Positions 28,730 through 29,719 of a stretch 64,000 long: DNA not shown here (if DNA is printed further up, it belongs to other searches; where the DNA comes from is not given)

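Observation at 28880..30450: C39-like peptidase, MazE/AbrB-like protein and a T7-loop-less FtsZ GTPase domain carrying a Tat-type signal: a possible new toxin-antitoxin or cell-division-targeting module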

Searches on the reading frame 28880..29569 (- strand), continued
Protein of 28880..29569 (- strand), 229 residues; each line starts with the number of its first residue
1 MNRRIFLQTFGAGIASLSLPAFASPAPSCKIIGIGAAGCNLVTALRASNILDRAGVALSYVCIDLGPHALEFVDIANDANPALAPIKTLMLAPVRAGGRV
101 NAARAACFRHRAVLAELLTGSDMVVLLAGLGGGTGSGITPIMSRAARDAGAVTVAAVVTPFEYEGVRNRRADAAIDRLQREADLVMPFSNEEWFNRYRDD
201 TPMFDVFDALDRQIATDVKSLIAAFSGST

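Call 57: find_encoding_contigs(protein=P0356, flank=6000, max_places=1)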
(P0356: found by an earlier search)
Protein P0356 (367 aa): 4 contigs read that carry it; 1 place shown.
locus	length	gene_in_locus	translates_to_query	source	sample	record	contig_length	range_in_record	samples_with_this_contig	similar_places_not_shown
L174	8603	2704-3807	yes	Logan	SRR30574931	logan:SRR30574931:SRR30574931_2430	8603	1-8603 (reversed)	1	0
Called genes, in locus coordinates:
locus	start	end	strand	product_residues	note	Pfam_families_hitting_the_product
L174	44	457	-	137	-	-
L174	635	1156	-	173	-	PF07799:DUF1643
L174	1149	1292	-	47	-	-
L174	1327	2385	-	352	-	PF13280:WYL, PF25583:WCX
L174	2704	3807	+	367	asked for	PF00091:Tubulin, PF12327:FtsZ_C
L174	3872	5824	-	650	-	PF13439:Glyco_transf_4, PF13579:Glyco_trans_4_4, PF13692:Glyco_trans_1_4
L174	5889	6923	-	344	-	PF00534:Glycos_transf_1, PF13692:Glyco_trans_1_4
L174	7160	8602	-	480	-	?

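Call 59: find_homologous_proteins(query=A3, max_evalue=1e-40)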
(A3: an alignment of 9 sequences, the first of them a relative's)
Query A3 (9 sequences) (363 aa, profile of the alignment): 8000 proteins with E <= 1e-40 among 8000 candidates; the best 120 are listed.
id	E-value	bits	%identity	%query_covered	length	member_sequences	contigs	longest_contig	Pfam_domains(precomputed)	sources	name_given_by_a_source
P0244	1.4e-165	569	100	100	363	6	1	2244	PF00091.32,PF12327.14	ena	-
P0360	2.9e-160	551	92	100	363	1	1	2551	PF00091.32,PF12327.14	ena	-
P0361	3.1e-154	532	86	100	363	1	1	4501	PF00091.32,PF12327.14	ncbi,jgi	jgi:cell division protein FtsZ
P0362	1.0e-153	530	85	100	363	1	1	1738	PF00091.32,PF12327.14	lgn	-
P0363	7.3e-153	527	84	100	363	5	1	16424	PF00091.32,PF12327.14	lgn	-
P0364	3.1e-151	522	84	100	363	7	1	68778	PF00091.32,PF12327.14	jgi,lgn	jgi:cell division protein FtsZ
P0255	7.2e-151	520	-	-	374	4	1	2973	PF00091.32,PF12327.14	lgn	-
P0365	1.6e-149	516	83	100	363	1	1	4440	PF00091.32,PF12327.14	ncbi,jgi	jgi:cell division protein FtsZ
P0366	1.5e-146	506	78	100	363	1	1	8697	PF00091.32,PF12327.14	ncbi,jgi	jgi:cell division protein FtsZ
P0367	1.9e-138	480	61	99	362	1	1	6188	PF00091.32,PF12327.14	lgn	-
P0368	3.6e-138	479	85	86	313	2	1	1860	PF00091.32,PF12327.14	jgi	jgi:cell division protein FtsZ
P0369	1.4e-137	477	-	-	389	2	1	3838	PF00091.32,PF12327.14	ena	-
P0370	7.9e-137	474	66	85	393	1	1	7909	PF00091.32,PF12327.14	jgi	jgi:cell division protein FtsZ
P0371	1.0e-136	474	86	86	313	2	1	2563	PF00091.32,PF12327.14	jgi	jgi:cell division protein FtsZ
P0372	2.5e-136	473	68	83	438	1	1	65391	PF00091.32,PF12327.14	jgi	jgi:cell division protein FtsZ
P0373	2.8e-136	472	68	84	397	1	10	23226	PF00091.32,PF12327.14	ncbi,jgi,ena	jgi:cell division protein FtsZ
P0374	3.0e-136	472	68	84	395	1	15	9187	PF00091.32,PF12327.14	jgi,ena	jgi:cell division protein FtsZ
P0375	3.2e-136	472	68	84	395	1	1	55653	PF00091.32,PF12327.14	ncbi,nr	ncbi:MAG: cell division protein FtsZ [Rhodocyclales bacterium]|nr:cell division protein FtsZ [Rhodoc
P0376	3.3e-136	472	68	84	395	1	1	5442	PF00091.32,PF12327.14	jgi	jgi:cell division protein FtsZ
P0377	3.4e-136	472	68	85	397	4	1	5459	PF00091.32,PF12327.14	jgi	jgi:cell division protein FtsZ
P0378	3.5e-136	472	68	84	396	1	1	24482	PF00091.32,PF12327.14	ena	-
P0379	3.7e-136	472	68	84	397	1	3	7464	PF00091.32,PF12327.14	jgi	jgi:cell division protein FtsZ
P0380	3.8e-136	472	68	85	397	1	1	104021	PF00091.32,PF12327.14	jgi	jgi:cell division protein FtsZ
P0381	4.0e-136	472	68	84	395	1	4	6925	PF00091.32,PF12327.14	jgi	jgi:cell division protein FtsZ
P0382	5.6e-136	471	67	85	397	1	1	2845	PF00091.32,PF12327.14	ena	-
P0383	6.4e-136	471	67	85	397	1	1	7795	PF00091.32,PF12327.14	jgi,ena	jgi:cell division protein FtsZ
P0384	7.7e-136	471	68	84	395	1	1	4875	PF00091.32,PF12327.14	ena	-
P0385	8.4e-136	471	68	84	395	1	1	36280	PF00091.32,PF12327.14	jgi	jgi:cell division protein FtsZ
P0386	1.0e-135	471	68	85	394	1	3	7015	PF00091.32,PF12327.14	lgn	-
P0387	1.1e-135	471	69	85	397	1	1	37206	PF00091.32,PF12327.14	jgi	jgi:cell division protein FtsZ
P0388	1.1e-135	471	69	85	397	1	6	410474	PF00091.32,PF12327.14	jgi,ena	jgi:cell division protein FtsZ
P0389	1.1e-135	471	68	85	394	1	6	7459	PF00091.32,PF12327.14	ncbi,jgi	jgi:cell division protein FtsZ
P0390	1.2e-135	470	67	85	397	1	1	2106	PF00091.32,PF12327.14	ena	-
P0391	1.2e-135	470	68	85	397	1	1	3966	PF00091.32,PF12327.14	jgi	jgi:cell division protein FtsZ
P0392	1.3e-135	470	68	85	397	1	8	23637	PF00091.32,PF12327.14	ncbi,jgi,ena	jgi:cell division protein FtsZ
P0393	1.3e-135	470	69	85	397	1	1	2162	PF00091.32,PF12327.14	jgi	jgi:cell division protein FtsZ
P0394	1.4e-135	470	68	85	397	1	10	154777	PF00091.32,PF12327.14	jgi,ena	jgi:cell division protein FtsZ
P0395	1.5e-135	470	73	100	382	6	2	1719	PF00091.32,PF12327.14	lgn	-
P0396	1.6e-135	470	69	85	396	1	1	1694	PF00091.32,PF12327.14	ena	-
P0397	1.6e-135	470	69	85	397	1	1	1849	PF00091.32,PF12327.14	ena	-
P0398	1.6e-135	470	68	85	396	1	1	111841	PF00091.32,PF12327.14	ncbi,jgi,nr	ncbi:MAG: cell division protein FtsZ [Sulfuritalea sp.]|jgi:cell division protein FtsZ|nr:cell divis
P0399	1.6e-135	470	68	84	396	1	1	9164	PF00091.32,PF12327.14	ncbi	-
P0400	1.7e-135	470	69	85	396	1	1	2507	PF00091.32,PF12327.14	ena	-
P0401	1.7e-135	470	67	85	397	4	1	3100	PF00091.32,PF12327.14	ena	-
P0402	1.7e-135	470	68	85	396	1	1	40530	PF00091.32,PF12327.14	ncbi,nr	ncbi:MAG: cell division protein FtsZ [Sulfuritalea sp.]|nr:cell division protein FtsZ [Sulfuritalea 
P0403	1.7e-135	470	69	85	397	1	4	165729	PF00091.32,PF12327.14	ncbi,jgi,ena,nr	ncbi:MAG: cell division protein FtsZ [Rhodocyclales bacterium RIFCSPLOWO2_02_FULL_63_24]|nr:MAG: cel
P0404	1.8e-135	470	67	85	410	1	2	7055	PF00091.32,PF12327.14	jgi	jgi:cell division protein FtsZ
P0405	1.8e-135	470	68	84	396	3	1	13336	PF00091.32,PF12327.14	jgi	jgi:cell division protein FtsZ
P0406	1.8e-135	470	67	85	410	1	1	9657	PF00091.32,PF12327.14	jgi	jgi:cell division protein FtsZ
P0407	1.9e-135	470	68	85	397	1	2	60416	PF00091.32,PF12327.14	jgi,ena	jgi:cell division protein FtsZ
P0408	1.9e-135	470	69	85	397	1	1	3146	PF00091.32,PF12327.14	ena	-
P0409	2.0e-135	470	68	85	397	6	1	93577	PF00091.32,PF12327.14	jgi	jgi:cell division protein FtsZ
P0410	2.1e-135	470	69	85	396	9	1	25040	PF00091.32,PF12327.14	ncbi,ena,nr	ncbi:MAG: cell division protein FtsZ [Rhodocyclales bacterium]|nr:cell division protein FtsZ [Rhodoc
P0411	2.1e-135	470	68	85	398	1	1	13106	PF00091.32,PF12327.14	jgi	jgi:cell division protein FtsZ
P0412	2.1e-135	470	68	85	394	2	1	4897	PF00091.32,PF12327.14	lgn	-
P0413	2.1e-135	470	69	85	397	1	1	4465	PF00091.32,PF12327.14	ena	-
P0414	2.3e-135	469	69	85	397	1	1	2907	PF00091.32,PF12327.14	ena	-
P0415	2.3e-135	469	67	85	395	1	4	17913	PF00091.32,PF12327.14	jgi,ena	jgi:cell division protein FtsZ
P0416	2.4e-135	469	67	85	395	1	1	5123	PF00091.32,PF12327.14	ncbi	-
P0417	2.5e-135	469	68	85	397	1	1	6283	PF00091.32,PF12327.14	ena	-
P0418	2.6e-135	469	67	85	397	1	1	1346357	PF00091.32,PF12327.14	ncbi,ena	-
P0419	2.9e-135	469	68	85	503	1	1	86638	PF00091.32,PF12327.14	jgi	jgi:cell division protein FtsZ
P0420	2.9e-135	469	67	85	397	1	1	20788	PF00091.32,PF12327.14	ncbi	-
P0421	3.0e-135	469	67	85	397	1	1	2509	PF00091.32,PF12327.14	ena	-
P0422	3.2e-135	469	69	85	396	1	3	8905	PF00091.32,PF12327.14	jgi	jgi:cell division protein FtsZ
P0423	3.5e-135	469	68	85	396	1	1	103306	PF00091.32,PF12327.14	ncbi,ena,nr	ncbi:MAG: cell division protein FtsZ [Sulfuritalea sp.]|nr:cell division protein FtsZ [Sulfuritalea 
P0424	3.7e-135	469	69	85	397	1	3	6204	PF00091.32,PF12327.14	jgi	jgi:cell division protein FtsZ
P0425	3.7e-135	469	69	85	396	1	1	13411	PF00091.32,PF12327.14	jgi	jgi:cell division protein FtsZ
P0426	3.9e-135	469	68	86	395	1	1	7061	PF00091.32,PF12327.14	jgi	jgi:cell division protein FtsZ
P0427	4.0e-135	469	67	85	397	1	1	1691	PF00091.32,PF12327.14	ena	-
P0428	4.0e-135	469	70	85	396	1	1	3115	PF00091.32,PF12327.14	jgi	jgi:cell division protein FtsZ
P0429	4.2e-135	469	68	85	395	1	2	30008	PF00091.32,PF12327.14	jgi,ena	-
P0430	4.3e-135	469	68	85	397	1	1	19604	PF00091.32,PF12327.14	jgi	jgi:cell division protein FtsZ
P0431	4.3e-135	469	69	85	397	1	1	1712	PF00091.32,PF12327.14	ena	-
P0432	4.5e-135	469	67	85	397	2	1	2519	PF00091.32,PF12327.14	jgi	-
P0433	4.5e-135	469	69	85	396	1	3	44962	PF00091.32,PF12327.14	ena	-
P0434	4.5e-135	469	68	85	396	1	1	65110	PF00091.32,PF12327.14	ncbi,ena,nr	ncbi:MAG: cell division protein FtsZ [Rhodocyclales bacterium]|nr:cell division protein FtsZ [Rhodoc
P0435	4.6e-135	468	69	85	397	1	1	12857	PF00091.32,PF12327.14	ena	-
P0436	5.4e-135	468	68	85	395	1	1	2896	PF00091.32,PF12327.14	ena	-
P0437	5.7e-135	468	63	87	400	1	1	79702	PF00091.32,PF12327.14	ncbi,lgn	-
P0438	5.8e-135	468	68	84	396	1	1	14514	PF00091.32,PF12327.14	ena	-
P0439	6.1e-135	468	69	85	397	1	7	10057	PF00091.32,PF12327.14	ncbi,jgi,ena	jgi:cell division protein FtsZ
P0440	6.1e-135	468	69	85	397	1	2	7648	PF00091.32,PF12327.14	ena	-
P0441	6.6e-135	468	69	85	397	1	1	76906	PF00091.32,PF12327.14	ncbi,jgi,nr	ncbi:MAG: cell division protein FtsZ [Sulfuritalea sp.]|jgi:cell division protein FtsZ|nr:cell divis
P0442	6.6e-135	468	68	85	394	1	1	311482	PF00091.32,PF12327.14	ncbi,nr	ncbi:MAG: cell division protein FtsZ [Sulfuritalea sp.]|nr:cell division protein FtsZ [Sulfuritalea 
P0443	6.7e-135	468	69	85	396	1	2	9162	PF00091.32,PF12327.14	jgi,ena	jgi:cell division protein FtsZ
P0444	7.1e-135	468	66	85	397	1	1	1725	PF00091.32,PF12327.14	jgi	jgi:cell division protein FtsZ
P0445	7.1e-135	468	66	85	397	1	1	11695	PF00091.32,PF12327.14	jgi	-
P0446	7.6e-135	468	67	85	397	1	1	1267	PF00091.32,PF12327.14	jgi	jgi:cell division protein FtsZ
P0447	7.8e-135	468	68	86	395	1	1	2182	PF00091.32,PF12327.14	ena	-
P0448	7.8e-135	468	68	84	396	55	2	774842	PF00091.32,PF12327.14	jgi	jgi:cell division protein FtsZ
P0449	8.0e-135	468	69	85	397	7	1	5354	PF00091.32,PF12327.14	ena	-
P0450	8.1e-135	468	69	85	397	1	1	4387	PF00091.32,PF12327.14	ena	-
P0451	8.3e-135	468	68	85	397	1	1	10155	PF00091.32,PF12327.14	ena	-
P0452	8.3e-135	468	67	85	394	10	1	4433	PF00091.32,PF12327.14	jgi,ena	-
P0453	8.3e-135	468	68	85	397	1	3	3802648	PF00091.32,PF12327.14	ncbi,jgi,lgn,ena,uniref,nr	ncbi:cell division protein FtsZ [Sulfuritalea hydrogenivorans]|jgi:cell division protein FtsZ|uniref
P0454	8.4e-135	468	68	85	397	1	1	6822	PF00091.32,PF12327.14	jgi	jgi:cell division protein FtsZ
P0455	9.5e-135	467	68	85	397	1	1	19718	PF00091.32,PF12327.14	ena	-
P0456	1.0e-134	467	68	85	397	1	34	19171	PF00091.32,PF12327.14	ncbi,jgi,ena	jgi:cell division protein FtsZ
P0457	1.0e-134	467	68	85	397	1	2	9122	PF00091.32,PF12327.14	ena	-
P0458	1.0e-134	467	68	85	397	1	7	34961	PF00091.32,PF12327.14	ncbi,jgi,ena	jgi:cell division protein FtsZ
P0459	1.0e-134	467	68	85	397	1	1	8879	PF00091.32,PF12327.14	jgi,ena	jgi:cell division protein FtsZ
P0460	1.1e-134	467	68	85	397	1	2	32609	PF00091.32,PF12327.14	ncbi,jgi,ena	-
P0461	1.1e-134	467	68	85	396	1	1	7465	PF00091.32,PF12327.14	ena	-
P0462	1.2e-134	467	68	85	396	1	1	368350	PF00091.32,PF12327.14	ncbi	-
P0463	1.2e-134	467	68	85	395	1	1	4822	PF00091.32,PF12327.14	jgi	-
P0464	1.2e-134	467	68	85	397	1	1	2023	PF00091.32,PF12327.14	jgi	jgi:cell division protein FtsZ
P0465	1.2e-134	467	66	85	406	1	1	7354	PF00091.32,PF12327.14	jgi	jgi:cell division protein FtsZ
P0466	1.3e-134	467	66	85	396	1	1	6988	PF00091.32,PF12327.14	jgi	jgi:cell division protein FtsZ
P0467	1.5e-134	467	67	85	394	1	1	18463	PF00091.32,PF12327.14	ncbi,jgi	jgi:cell division protein FtsZ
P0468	1.5e-134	467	69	85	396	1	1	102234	PF00091.32,PF12327.14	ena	-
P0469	1.5e-134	467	67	86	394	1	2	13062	PF00091.32,PF12327.14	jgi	-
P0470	1.6e-134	467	62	85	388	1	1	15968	PF00091.32,PF12327.14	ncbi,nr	ncbi:MAG: cell division protein FtsZ [Betaproteobacteria bacterium]|nr:cell division protein FtsZ [B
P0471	1.8e-134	467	68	85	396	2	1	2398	PF00091.32,PF12327.14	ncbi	-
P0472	1.9e-134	466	69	85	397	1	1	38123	PF00091.32,PF12327.14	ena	-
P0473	1.9e-134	466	68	85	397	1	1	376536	PF00091.32,PF12327.14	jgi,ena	-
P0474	2.0e-134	466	68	83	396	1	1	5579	PF00091.32,PF12327.14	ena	-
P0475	2.0e-134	466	67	83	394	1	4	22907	PF00091.32,PF12327.14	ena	-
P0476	2.0e-134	466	67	83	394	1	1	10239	PF00091.32,PF12327.14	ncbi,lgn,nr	ncbi:MAG: cell division protein FtsZ [Rugosibacter sp.]|nr:cell division protein FtsZ [Rugosibacter 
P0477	2.0e-134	466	68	85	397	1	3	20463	PF00091.32,PF12327.14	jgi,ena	jgi:cell division protein FtsZ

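Call 60: find_encoding_contigs(protein=P0364, flank=8000, max_places=2)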
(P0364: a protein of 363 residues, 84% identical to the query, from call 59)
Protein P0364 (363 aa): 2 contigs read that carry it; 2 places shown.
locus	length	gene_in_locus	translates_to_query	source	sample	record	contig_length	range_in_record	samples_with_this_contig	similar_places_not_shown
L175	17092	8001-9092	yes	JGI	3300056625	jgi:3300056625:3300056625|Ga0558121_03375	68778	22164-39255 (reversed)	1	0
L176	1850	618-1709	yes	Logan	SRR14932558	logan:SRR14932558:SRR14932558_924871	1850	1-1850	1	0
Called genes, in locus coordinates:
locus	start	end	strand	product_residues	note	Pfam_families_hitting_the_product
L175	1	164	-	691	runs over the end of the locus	PF06087:Tyr-DNA_phospho (faint), PF13091:PLDc_2 (weak)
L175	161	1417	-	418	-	-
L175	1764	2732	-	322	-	PF13280:WYL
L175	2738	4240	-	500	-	PF11074:DUF2779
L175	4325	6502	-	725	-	PF13207:AAA_17 (faint), PF13238:AAA_18 (faint), PF05496:RuvB_N (faint), PF13191:AAA_16 (faint), PF25199:nSTAND_NTPase5 (faint), PF01057:Parvo_NS1 (faint), PF00004:AAA, PF00004:AAA, +11 more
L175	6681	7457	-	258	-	-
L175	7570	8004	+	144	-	-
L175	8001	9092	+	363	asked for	PF00091:Tubulin, PF12327:FtsZ_C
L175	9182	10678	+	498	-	-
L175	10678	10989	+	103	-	-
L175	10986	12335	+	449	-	PF14284:PcfJ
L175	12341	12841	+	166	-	-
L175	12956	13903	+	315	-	PF06189:5-nucleotidase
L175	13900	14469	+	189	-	-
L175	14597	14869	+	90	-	PF08681:TacA1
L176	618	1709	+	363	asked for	PF00091:Tubulin, PF12327:FtsZ_C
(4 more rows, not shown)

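Call 79: search_dna_similar(query=window:28880-29569:-, collection=plasmids, mode=protein, max_rows=12, max_evalue=1e-8)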
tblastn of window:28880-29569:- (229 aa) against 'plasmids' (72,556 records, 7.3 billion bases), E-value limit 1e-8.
No match.

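Call 80: search_dna_similar(query=window:28880-29569:-, collection=phages, mode=protein, max_rows=8, max_evalue=1e-8)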
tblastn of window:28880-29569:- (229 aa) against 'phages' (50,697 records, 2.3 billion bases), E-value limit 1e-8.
No match.

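Call 81: find_related_loci(query=A1, collection=viral_contigs, flank=6000)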
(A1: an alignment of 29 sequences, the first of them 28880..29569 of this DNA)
Query A1 (229 aa) in viral_contigs; peptide patterns used: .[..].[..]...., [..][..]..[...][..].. (x = any residue, [..] = any of these).
89 stretches matched a pattern, but none encodes a relative of the query by tblastn (E <= 1e-3).
